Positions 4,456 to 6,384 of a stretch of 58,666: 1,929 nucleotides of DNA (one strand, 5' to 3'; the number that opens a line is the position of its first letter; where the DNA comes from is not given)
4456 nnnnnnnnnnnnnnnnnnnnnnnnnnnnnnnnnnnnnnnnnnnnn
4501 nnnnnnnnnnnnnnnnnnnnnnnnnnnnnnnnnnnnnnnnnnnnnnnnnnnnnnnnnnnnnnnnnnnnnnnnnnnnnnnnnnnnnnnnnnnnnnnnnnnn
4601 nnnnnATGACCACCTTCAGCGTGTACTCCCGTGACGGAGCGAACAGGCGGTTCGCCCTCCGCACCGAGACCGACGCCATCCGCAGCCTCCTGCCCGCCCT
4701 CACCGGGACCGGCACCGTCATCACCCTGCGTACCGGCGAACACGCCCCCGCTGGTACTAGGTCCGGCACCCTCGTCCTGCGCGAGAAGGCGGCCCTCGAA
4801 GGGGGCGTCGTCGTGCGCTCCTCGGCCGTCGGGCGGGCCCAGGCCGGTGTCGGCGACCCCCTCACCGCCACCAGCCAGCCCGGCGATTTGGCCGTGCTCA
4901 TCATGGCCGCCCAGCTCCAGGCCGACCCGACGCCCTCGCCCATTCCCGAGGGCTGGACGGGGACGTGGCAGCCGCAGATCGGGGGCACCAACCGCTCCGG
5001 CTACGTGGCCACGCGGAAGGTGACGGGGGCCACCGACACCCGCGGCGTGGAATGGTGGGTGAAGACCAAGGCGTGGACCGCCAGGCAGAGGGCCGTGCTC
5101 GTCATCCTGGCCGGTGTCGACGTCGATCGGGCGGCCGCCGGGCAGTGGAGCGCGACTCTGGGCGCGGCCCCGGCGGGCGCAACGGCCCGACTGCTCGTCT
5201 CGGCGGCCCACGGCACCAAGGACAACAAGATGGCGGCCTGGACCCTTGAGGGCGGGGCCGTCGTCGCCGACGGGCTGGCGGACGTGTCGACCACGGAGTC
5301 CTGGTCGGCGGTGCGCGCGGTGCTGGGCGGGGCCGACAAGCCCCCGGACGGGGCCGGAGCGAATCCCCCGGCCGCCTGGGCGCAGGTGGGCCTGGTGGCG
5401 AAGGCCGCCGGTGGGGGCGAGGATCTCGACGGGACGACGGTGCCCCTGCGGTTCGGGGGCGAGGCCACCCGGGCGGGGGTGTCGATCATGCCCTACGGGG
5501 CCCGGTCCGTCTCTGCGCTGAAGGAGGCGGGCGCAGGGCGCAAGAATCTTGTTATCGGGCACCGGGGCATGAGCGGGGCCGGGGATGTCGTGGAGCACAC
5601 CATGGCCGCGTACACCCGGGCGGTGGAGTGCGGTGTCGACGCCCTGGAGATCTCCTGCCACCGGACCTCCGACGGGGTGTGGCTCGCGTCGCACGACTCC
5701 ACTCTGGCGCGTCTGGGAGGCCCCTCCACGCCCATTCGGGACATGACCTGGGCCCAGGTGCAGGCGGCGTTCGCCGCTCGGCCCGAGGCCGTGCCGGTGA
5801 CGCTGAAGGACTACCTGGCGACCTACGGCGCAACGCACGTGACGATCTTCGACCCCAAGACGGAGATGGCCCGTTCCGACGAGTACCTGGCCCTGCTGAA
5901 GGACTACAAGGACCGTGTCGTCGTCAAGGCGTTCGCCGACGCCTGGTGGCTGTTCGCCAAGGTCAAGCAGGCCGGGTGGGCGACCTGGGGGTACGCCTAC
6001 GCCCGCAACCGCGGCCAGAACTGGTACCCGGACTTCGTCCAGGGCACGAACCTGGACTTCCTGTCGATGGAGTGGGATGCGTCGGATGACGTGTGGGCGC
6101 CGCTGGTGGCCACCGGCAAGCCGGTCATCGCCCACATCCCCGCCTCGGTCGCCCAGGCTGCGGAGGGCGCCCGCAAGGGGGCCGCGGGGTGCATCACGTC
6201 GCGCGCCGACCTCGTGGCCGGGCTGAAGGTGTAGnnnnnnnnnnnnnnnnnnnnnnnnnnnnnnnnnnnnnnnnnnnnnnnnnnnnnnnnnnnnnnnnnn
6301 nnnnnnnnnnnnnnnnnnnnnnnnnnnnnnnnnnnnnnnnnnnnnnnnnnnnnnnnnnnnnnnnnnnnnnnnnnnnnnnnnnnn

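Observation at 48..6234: Two enzymatic proteins (SGNH-esterase-like and GDPD) share an N-terminal tag and bracket the endolysin-holin pair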

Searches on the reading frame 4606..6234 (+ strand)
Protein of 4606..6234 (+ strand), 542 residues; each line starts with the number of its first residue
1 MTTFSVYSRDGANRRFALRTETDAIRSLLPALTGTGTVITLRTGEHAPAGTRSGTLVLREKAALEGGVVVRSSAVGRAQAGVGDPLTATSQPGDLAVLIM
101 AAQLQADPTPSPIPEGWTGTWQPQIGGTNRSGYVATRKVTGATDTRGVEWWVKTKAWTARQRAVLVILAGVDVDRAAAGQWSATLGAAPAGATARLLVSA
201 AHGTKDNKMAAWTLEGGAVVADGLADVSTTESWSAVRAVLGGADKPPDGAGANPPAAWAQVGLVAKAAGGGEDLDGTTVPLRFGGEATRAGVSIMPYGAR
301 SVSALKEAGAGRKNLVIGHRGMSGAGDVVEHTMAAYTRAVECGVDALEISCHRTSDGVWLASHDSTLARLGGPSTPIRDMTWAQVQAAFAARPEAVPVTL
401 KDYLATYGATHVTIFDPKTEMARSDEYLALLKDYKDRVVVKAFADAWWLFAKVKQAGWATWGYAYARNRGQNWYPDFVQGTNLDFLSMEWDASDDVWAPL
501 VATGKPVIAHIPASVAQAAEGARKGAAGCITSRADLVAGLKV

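Call 3: search_protein_families(library=pfam, proteins=[window:4606-6234:+], max_evalue=0.1)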
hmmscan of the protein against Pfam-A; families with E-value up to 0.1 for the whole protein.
window:4606-6234:+ (542 aa): 1 family
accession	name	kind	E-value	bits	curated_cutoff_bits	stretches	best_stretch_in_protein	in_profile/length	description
PF03009.23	GDPD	-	1.6e-15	58.3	23.6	1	319-419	1-108/244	Glycerophosphoryl diester phosphodiesterase family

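Call 4: search_protein_families(library=phrogs, proteins=[window:4606-6234:+], max_evalue=0.01)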
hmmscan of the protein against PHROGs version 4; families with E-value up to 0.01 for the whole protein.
window:4606-6234:+ (542 aa): 2 families
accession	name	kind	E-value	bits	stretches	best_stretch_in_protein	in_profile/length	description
phrog_17803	-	other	4.9e-42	145.3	1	305-534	288-531/538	phosphodiesterase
phrog_16641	-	tail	1.4e-11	43.8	1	312-425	850-969/1296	tail fiber protein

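Call 7: search_protein_families(library=ncbifam, proteins=[window:4606-6234:+], max_evalue=0.01)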
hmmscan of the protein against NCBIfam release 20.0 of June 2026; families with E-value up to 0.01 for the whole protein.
window:4606-6234:+ (542 aa): 2 families
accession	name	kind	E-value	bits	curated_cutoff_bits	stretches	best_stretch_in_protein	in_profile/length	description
NF008354.0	PRK11143.1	equivalog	0.0024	16.9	254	1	307-370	24-85/359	glycerophosphodiester phosphodiesterase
NF006989.0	PRK09454.1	equivalog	0.0028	17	264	1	316-387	12-81/251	glycerophosphodiester phosphodiesterase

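Call 9: search_dna_similar(query=window:4606-6234:+, collection=phages, mode=protein, max_rows=30)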
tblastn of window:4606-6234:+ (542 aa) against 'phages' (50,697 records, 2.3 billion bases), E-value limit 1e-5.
Records with a match: 270; places in all: 270; records where one place covers at least 80% of the query: 0.
Best place of each record, by identity: <60% 270.
By first word of the organism name: Staphylococcus 234; Microbacterium 22; Clavibacter 5; Streptomyces 4; Bacillus 3; Bacteriophage 1; Arcanobacterium 1.
By host as written in the record: Staphylococcus aureus 81; - 33; Staphylococcus sp. 17; Staphylococcus carnosus TM300 15; Microbacterium foliorum NRRL B-24224 10; Staphylococcus xylosus M1997-2/10 8; Staphylococcus aureus ATCC 25923 6; Staphylococcus 6; and 55 more.
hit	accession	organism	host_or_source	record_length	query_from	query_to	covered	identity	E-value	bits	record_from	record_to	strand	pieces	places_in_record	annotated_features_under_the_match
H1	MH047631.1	Microbacterium phage Triscuit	Microbacterium foliorum NRRL B-24224 SEA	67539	319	514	36%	36.4%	3e-17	92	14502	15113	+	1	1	32: phosphoesterase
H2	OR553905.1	Microbacterium phage Magritte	Microbacterium foliorum NRRL B-24224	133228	319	511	36%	36.7%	2e-23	111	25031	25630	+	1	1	27: hypothetical protein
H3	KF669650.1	Clavibacter phage CN1A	Clavibacter michiganensis CN18-4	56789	295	511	40%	32.7%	7e-22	106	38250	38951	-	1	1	glycerophosphoryl diester phosphodiesterase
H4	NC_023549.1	Clavibacter phage CN1A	Clavibacter michiganensis CN18-4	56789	295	511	40%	32.7%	7e-22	106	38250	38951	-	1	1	phosphodiesterase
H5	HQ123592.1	Clavibacter phage CN77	Clavibacter michiganensis subsp. ...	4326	295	511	40%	32.7%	5e-21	103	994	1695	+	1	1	unknown (x2)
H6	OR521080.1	Microbacterium phage Huwbert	Microbacterium foliorum NRRL B-24224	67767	319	514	36%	36.0%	8e-16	87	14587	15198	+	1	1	33: phosphoesterase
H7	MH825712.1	Microbacterium phage ValentiniPuff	Microbacterium paraoxydans NRRL B-14843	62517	319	514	36%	35.8%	6e-20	100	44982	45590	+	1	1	77: glycerophosphodiester phosphodiesterase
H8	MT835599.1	Bacteriophage sp.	human fecal samples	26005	319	514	36%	35.4%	6e-18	94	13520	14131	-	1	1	record has no annotation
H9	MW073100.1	Microbacterium phage vB_MoxS-R1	Microbacterium sp. R1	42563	319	514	36%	35.2%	4e-18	94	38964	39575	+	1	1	glycerophosphodiester phosphodiesterase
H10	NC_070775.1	Microbacterium phage vB_MoxS-R1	Microbacterium sp. R1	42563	319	514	36%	35.2%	4e-18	94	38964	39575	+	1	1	phosphodiesterase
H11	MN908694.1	Microbacterium phage RubyRalph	Microbacterium paraoxydans NRRL B-14843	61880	315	511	36%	33.3%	7e-14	81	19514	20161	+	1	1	32: phosphoesterase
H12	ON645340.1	Microbacterium phage Fransoyer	Microbacterium paraoxydans NRRL B-14843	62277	315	511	36%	33.3%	7e-14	81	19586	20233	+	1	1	32: phosphoesterase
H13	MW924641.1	Microbacterium phage SadLad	Microbacterium paraoxydans NRRL B-14843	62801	315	511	36%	33.3%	7e-14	81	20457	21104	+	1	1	34: esterase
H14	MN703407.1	Microbacterium phage Leaf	Microbacterium paraoxydans NWU1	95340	319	511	36%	34.0%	2e-14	83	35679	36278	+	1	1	66: minor tail protein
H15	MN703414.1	Microbacterium phage Dewdrop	Microbacterium paraoxydans NWU1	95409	319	511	36%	34.0%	2e-14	83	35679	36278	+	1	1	66: minor tail protein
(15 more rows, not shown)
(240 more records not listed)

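Call 14: find_homologous_proteins(query=window:4606-6234:+, max_evalue=0.001)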
Query window:4606-6234:+ (542 aa): 183 proteins with E <= 0.001 among 8000 candidates; the best 120 are listed.
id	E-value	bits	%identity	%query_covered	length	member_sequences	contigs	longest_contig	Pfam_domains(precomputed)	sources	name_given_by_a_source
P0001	0.0e+0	1193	100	100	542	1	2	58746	PF03009.24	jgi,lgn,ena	jgi:hypothetical protein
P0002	0.0e+0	1189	99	100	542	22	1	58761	PF03009.24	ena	-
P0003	0.0e+0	1103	93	100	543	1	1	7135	PF03009.24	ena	-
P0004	0.0e+0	1093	92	100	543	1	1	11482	PF03009.24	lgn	-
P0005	0.0e+0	1093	92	100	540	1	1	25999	PF03009.24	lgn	-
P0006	0.0e+0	1091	92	100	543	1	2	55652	PF03009.24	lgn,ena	-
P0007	0.0e+0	1090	90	100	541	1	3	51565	PF03009.24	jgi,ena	jgi:hypothetical protein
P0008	0.0e+0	1090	92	100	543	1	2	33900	PF03009.24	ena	-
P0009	0.0e+0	1089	92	100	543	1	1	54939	PF03009.24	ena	-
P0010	0.0e+0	1086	91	100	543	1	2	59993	PF03009.24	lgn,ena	-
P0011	0.0e+0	1086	91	100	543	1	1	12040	PF03009.24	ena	-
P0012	0.0e+0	1084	90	100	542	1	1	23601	PF03009.24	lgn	-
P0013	0.0e+0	1084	91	100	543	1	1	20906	PF03009.24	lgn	-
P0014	0.0e+0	1083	92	100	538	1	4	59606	PF03009.24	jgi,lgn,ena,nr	jgi:hypothetical protein|nr:MAG TPA: hypothetical protein [Caudoviricetes sp.]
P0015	0.0e+0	1083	91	100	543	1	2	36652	PF03009.24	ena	-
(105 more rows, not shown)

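Call 47: search_solved_structures(query=window:4606-6231:+, max_evalue=0.01, show_alignments=2)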
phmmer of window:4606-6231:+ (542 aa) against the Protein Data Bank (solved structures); distinct sequences matched with E-value up to 0.01: 20.
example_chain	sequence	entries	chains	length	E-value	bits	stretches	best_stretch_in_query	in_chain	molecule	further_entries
9f49_AAA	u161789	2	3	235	3.5e-09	39.2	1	315-410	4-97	GP-PDE domain-containing protein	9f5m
9eul_A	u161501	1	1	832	8.3e-09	37.9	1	312-410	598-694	GP-PDE domain-containing protein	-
9euf_B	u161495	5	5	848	8.6e-09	37.9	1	312-410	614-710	GP-PDE domain-containing protein | ORF58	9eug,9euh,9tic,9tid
4oec_A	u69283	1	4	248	2.5e-08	36.4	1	315-443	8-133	Glycerophosphoryl diester phosphodiesterase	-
1o1z_A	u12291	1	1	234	4.7e-08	35.5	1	315-388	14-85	glycerophosphodiester phosphodiesterase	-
2pz0_A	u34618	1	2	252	2.5e-07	33.1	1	312-386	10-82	Glycerophosphoryl diester phosphodiesterase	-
4r7o_A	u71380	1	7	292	4.7e-06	28.9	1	312-390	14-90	Glycerophosphoryl diester phosphodiesterase, putative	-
5t91_A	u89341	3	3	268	0.00017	23.7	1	314-390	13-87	Glycerophosphoryl diester phosphodiesterase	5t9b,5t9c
3ks5_A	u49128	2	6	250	0.00017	23.7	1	317-413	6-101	Glycerophosphoryl diester phosphodiesterase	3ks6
5vug_A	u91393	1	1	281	0.00043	22.4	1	315-389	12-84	Uncharacterized protein Rv2277c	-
7e0v_A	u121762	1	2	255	0.00046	22.3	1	313-404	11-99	Glycerophosphodiester phosphodiesterase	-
3mz2_A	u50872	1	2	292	0.00058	22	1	312-394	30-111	Glycerophosphoryl diester phosphodiesterase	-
3i10_A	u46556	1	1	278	0.00076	21.6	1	312-386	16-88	Putative Glycerophosphoryl diester phosphodiesterase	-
2oog_A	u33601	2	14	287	0.0015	20.6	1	315-385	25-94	Glycerophosphoryl diester phosphodiesterase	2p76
7ym0_A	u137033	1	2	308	0.0029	19.6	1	319-391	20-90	Lysoplasmalogenase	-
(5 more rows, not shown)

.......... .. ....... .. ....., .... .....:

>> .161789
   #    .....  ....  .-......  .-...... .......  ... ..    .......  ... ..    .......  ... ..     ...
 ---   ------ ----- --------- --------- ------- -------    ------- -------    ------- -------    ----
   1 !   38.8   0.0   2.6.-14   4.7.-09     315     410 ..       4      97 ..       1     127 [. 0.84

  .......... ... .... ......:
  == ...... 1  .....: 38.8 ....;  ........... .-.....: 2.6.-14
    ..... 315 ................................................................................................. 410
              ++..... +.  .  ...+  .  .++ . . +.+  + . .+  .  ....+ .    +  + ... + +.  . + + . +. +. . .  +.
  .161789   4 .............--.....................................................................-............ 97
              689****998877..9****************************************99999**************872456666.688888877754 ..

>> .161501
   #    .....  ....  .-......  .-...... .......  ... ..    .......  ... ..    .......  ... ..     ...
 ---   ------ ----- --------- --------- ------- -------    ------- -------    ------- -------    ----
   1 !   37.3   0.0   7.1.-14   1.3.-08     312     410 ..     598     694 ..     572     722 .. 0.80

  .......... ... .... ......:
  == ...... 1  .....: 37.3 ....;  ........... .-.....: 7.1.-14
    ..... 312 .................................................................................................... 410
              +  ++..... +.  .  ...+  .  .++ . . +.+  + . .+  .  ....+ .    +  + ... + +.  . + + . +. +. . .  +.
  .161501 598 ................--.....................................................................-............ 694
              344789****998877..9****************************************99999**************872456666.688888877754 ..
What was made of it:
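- D's best PDB sequence matches are phage GP-PDE proteins (call 47).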

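Call 56: predict_structure(alignment_id=A3)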
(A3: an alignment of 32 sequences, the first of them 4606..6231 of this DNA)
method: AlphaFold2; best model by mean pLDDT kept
length: 542 residues; sequences in the alignment: 32
mean_pLDDT: 44.1   pTM: 0.39
mean pLDDT of the five models: 44.1, 42.9, 35.0, 31.8, 30.2
residues with pLDDT >= 90: 0; 70-90: 43; 50-70: 146; < 50: 353
segments of 3 or more residues with pLDDT < 50: 1-67, 151-159, 182-263, 265-404, 406-424, 510-542
pLDDT, mean of each block of 10 residues (from residue 1): 23 29 39 35 28 28 41 59 66 78 58 77 61 78 73 42 68 60 45 44 33 31 31 38 40 37 44 21 19 22 23 26 25 31 31 27 33 40 41 35 47 44 48 60 64 68 57 66 63 54 55 40 31 29 23
secondary structure, 60 per line:
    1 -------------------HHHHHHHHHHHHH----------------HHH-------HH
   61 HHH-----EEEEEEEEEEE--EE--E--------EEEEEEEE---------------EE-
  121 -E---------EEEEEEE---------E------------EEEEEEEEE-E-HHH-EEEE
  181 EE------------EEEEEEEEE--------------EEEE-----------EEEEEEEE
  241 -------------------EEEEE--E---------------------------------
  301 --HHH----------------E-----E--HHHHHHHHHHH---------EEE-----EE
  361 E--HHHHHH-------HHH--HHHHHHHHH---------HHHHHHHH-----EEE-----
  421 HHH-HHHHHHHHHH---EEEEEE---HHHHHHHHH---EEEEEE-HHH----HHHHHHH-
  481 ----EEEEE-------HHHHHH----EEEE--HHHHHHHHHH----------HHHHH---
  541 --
elements in order: H20-32 H59-63 E69-79 E95-102 E132-138 E161-169 E177-182 E195-203 E218-221 E233-240 E260-264 H331-341 E351-353 E359-361 H364-369 H382-390 H400-407 E413-415 H425-434 E438-443 H447-455 E459-464 H473-479 E485-489 H497-502 E507-510 H513-522 H533-537
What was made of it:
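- On GDPD, glycerophosphodiester phosphodiesterase (gene D): The AlphaFold model has pLDDT 44 (call 56).
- Tried and rejected: D was folded with a shallow alignment of 85-93%-identical relatives (pLDDT 44; call 56).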

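Call 58: search_protein_families(library=pfam, alignment_id=A5, max_evalue=0.001)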
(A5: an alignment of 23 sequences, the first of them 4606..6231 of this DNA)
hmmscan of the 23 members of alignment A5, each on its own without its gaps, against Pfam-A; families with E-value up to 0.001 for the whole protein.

A. member 1, window:4606-6231:+ (542 aa): 1 family
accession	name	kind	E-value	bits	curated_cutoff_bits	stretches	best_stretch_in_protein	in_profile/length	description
PF03009.23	GDPD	-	1.6e-15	58.3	23.6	1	319-419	1-108/244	Glycerophosphoryl diester phosphodiesterase family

B. families by the number of members that match (of 23 scanned): 4 families
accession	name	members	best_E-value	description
PF03009.23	GDPD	21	1.5e-16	Glycerophosphoryl diester phosphodiesterase family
PF13229.12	Beta_helix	3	3.6e-15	Right handed beta helix region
PF05048.19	NosD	3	1.4e-10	Periplasmic copper-binding protein (NosD)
PF01696.23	Adeno_E1B_55K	1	7.2e-08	Adenovirus EB1 55K protein / large t-antigen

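Call 59: search_solved_structures(query=A5, max_evalue=0.01, show_alignments=1)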
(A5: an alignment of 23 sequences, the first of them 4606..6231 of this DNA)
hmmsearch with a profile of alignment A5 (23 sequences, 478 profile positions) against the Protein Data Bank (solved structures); distinct sequences matched with E-value up to 0.01: 31.
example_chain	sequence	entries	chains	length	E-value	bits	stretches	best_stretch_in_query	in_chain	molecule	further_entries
1o1z_A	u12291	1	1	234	3.2e-16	62.2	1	237-374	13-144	glycerophosphodiester phosphodiesterase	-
9f49_AAA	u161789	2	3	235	2.9e-15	59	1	238-351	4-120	GP-PDE domain-containing protein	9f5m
4oec_A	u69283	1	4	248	3e-15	59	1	237-366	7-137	Glycerophosphoryl diester phosphodiesterase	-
2pz0_A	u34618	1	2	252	4.3e-15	58.5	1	235-453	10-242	Glycerophosphoryl diester phosphodiesterase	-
9euf_B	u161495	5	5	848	4.7e-15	58.3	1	232-340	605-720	GP-PDE domain-containing protein | ORF58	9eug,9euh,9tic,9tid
9eul_A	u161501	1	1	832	4.8e-15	58.3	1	232-340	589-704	GP-PDE domain-containing protein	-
3i10_A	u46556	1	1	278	3.3e-14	55.6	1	234-341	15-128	Putative Glycerophosphoryl diester phosphodiesterase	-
3ks5_A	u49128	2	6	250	4.9e-14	55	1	241-333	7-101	Glycerophosphoryl diester phosphodiesterase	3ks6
2oog_A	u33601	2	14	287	1.6e-13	53.3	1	218-310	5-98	Glycerophosphoryl diester phosphodiesterase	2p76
5t91_A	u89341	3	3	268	4.9e-12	48.4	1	231-310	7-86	Glycerophosphoryl diester phosphodiesterase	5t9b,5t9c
7e0v_A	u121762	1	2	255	7.3e-12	47.8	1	235-361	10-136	Glycerophosphodiester phosphodiesterase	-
3mz2_A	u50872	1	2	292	1.8e-11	46.5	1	241-348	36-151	Glycerophosphoryl diester phosphodiesterase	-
4r7o_A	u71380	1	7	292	2.9e-11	45.9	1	234-311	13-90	Glycerophosphoryl diester phosphodiesterase, putative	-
1ydy_A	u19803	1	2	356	1.7e-10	43.3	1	228-292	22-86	Glycerophosphoryl diester phosphodiesterase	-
7e2a_A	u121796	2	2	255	3.7e-10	42.2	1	235-361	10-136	Glycerophosphodiester phosphodiesterase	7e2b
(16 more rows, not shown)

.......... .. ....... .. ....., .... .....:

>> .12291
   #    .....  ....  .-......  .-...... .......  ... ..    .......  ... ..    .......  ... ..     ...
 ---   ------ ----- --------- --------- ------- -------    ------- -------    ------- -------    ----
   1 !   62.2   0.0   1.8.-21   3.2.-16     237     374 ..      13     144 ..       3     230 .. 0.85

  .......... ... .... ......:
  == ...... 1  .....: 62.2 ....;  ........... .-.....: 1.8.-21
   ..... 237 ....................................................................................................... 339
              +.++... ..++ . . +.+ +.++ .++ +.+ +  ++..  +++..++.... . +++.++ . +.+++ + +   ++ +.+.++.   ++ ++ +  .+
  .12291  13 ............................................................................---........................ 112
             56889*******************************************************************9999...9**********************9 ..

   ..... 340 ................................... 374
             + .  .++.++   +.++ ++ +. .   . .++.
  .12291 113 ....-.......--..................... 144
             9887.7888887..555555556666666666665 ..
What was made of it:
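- On GDPD, glycerophosphodiester phosphodiesterase (gene D): Pfam GDPD, 58.3 bits against a 23.6 cut-off (call 3); PHROG 17803, E 4.9e-42 (call 4); PDB GDPDs (calls 47, 59).
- Checked: Its best matches among solved structures are GDPDs (calls 47, 59).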
